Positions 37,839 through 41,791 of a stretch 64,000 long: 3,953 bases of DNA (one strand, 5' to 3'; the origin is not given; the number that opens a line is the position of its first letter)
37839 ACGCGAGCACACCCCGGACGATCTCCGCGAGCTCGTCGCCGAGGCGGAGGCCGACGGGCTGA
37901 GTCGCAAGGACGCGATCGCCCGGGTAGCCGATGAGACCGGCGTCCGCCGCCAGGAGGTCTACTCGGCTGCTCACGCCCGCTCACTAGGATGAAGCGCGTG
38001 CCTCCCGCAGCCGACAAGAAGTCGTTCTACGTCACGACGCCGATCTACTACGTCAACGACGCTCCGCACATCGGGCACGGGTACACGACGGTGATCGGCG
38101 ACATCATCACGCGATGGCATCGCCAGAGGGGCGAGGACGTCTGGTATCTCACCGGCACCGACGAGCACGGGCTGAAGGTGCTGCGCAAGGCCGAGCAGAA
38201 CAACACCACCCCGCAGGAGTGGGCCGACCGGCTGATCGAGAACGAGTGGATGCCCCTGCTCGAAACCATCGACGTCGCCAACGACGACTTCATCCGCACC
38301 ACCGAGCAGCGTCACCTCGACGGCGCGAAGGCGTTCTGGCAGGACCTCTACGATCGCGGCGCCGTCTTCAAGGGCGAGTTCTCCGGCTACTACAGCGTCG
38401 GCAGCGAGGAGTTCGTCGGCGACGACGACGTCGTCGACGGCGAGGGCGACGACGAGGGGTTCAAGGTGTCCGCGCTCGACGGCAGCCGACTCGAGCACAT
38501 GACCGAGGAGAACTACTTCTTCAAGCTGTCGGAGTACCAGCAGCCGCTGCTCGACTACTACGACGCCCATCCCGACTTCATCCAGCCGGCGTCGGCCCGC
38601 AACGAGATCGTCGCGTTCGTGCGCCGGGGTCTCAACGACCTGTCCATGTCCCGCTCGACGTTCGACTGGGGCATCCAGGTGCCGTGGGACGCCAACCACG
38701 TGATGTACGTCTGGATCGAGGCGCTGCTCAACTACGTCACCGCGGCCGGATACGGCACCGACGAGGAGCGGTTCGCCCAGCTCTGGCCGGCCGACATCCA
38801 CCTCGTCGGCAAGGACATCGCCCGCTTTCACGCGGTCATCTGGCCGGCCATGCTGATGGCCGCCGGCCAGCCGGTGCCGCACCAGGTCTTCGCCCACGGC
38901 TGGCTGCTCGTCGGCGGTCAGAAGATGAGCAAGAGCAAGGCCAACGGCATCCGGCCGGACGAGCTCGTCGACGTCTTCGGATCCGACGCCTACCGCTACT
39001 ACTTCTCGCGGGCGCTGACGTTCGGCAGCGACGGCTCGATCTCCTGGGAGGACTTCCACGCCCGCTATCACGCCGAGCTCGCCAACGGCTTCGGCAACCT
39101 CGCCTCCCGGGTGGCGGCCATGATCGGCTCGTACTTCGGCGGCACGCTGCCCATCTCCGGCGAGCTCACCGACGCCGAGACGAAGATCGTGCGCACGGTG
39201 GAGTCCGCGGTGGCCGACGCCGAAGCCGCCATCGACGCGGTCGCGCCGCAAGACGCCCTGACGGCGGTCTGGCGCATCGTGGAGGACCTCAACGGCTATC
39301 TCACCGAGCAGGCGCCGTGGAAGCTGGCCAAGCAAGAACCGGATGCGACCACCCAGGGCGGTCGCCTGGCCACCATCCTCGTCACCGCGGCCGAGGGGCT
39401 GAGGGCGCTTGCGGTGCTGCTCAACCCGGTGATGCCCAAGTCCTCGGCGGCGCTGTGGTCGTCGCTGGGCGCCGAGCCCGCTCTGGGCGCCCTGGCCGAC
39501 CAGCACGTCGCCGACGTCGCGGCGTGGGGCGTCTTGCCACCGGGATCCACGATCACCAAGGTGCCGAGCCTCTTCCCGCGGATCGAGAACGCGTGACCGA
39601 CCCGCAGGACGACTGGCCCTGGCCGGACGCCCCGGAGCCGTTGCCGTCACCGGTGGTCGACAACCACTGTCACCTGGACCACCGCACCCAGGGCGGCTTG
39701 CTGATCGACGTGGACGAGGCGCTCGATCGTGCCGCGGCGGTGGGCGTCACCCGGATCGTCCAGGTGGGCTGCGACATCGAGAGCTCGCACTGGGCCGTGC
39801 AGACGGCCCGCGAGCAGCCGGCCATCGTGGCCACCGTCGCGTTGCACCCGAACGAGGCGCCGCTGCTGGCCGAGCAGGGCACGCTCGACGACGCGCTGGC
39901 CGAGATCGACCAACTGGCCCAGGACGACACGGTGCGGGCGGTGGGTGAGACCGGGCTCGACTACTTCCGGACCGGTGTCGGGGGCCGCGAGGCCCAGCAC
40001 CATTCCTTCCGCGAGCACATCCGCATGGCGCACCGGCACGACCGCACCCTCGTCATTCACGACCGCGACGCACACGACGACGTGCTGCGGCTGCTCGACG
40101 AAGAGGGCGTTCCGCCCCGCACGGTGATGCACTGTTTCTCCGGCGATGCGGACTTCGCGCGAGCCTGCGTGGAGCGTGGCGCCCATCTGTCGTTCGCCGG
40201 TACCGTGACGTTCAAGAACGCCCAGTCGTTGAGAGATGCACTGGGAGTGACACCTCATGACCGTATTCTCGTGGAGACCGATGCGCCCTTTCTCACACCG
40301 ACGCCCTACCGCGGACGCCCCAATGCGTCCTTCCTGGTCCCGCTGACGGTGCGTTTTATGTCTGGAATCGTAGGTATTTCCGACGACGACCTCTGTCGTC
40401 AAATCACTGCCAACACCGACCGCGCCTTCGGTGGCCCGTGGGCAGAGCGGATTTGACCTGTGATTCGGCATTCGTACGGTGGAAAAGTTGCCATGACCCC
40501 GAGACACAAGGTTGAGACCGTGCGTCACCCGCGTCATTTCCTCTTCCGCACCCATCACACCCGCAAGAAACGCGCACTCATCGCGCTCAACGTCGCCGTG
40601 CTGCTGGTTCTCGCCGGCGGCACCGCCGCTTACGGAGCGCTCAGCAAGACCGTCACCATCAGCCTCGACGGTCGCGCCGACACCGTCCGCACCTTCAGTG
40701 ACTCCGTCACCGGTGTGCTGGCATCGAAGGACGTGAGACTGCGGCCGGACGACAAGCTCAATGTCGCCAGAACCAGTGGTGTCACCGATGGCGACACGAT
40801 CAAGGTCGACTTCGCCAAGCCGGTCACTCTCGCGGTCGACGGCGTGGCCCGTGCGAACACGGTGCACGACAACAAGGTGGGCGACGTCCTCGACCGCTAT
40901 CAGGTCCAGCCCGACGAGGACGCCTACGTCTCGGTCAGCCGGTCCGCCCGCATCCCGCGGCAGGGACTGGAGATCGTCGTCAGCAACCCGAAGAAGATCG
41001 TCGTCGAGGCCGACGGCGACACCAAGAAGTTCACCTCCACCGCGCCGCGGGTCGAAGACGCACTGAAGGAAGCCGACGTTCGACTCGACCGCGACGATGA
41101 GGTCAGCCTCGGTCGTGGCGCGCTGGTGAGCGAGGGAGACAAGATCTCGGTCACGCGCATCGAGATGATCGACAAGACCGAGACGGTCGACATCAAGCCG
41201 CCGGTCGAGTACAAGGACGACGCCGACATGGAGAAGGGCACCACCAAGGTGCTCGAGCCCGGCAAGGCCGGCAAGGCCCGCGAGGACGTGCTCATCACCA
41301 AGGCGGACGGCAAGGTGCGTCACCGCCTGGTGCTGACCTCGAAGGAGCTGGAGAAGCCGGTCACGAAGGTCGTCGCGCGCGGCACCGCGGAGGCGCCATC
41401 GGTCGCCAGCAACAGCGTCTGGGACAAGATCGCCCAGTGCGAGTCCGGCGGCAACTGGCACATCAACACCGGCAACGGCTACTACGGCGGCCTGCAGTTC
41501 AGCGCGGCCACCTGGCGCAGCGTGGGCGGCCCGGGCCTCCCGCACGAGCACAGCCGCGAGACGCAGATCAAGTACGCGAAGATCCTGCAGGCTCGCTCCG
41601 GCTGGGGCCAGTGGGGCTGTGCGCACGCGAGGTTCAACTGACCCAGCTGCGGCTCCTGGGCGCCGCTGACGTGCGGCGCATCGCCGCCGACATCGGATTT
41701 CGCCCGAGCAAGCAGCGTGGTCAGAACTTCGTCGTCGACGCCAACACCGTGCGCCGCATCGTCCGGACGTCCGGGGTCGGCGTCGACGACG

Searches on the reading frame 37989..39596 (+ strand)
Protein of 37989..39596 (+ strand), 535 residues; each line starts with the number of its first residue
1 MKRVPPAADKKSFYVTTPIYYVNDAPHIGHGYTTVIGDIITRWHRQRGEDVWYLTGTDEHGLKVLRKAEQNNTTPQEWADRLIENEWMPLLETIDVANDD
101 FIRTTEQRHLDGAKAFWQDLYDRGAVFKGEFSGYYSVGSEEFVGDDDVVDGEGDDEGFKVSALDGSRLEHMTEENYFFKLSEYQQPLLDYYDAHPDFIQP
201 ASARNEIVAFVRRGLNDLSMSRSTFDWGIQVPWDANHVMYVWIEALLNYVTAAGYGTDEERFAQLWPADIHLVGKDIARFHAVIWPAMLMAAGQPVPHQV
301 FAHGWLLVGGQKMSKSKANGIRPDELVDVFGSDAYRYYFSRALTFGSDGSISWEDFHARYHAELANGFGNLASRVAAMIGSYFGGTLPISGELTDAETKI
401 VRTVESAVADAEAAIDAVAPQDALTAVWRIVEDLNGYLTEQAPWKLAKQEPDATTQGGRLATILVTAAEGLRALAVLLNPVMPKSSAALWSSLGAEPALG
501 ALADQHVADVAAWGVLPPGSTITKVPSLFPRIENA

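Call 63: search_protein_families(library=pfam, proteins=[window:37989-39596:+], max_evalue=0.00001)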
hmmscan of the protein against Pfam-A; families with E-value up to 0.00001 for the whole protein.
window:37989-39596:+ (535 aa): 4 families
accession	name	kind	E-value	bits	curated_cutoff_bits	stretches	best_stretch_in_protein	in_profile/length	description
PF09334.17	tRNA-synt_1g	-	9.5e-101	337.8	20.1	1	13-375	1-390/391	tRNA synthetases class I (M)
PF00133.28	tRNA-synt_1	-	3.4e-29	102.3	22.7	2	236-341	296-404/414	tRNA synthetases class I (I, L, M and V)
PF01406.26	tRNA-synt_1e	-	2.5e-15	57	27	1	12-140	11-136/301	tRNA synthetases class I (C) catalytic domain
PF19303.5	Anticodon_3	-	2.6e-11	44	23.5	1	388-534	2-137/152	Anticodon binding domain of methionyl tRNA ligase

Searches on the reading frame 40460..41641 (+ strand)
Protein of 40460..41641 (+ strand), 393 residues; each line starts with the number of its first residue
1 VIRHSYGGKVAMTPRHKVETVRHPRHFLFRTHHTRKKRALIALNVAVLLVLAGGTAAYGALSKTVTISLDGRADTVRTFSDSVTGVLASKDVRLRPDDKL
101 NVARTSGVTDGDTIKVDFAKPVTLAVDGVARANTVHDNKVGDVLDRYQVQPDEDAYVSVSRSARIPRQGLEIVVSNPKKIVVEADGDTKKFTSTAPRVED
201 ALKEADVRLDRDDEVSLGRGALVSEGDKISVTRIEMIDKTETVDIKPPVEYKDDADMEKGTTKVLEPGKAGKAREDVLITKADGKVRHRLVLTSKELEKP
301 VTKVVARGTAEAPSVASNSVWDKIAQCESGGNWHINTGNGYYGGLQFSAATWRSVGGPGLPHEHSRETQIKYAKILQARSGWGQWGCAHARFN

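Call 63: search_protein_families(library=pfam, proteins=[window:40460-41641:+], max_evalue=0.00001)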
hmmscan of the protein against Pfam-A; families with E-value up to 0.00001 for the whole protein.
window:40460-41641:+ (393 aa): 3 families
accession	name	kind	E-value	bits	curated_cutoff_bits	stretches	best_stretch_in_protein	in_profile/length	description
PF06737.19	Transglycosylas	-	9.8e-28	97.1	27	1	316-387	2-76/77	Transglycosylase-like domain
PF03990.20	DUF348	-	1.2e-22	79.8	24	2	65-104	1-40/41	G5-linked-Ubiquitin-like domain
PF07501.17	G5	-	1e-17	64.6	23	1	239-309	4-74/75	G5 domain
